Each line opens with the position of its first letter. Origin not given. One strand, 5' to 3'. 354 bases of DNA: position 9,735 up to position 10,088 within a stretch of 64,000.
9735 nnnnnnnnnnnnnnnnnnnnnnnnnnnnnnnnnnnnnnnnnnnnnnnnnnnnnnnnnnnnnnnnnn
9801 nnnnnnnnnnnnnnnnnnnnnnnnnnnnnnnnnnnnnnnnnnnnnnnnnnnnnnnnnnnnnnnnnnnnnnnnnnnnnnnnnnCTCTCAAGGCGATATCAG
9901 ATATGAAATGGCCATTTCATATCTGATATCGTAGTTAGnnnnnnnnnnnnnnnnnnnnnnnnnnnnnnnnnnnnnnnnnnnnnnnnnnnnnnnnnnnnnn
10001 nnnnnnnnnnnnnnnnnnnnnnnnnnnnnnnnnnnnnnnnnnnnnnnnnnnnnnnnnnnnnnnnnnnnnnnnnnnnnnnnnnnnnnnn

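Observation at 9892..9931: Family of AT-rich perfect palindromes (core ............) scattered through intergenic DNA, including inside the nuo operon and directly in front of start codons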

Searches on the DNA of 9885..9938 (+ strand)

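Call 86: search_dna_similar(query=window:9885-9938:+, collection=plasmids, mode=distant, max_evalue=0.01, max_rows=10)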
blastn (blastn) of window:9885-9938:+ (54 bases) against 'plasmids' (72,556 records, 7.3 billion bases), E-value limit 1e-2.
No match.

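Call 87: search_dna_similar(query=window:9885-9938:+, collection=phages, mode=distant, max_evalue=0.01, max_rows=10)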
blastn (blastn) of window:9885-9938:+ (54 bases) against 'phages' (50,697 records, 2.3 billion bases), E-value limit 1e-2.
No match.
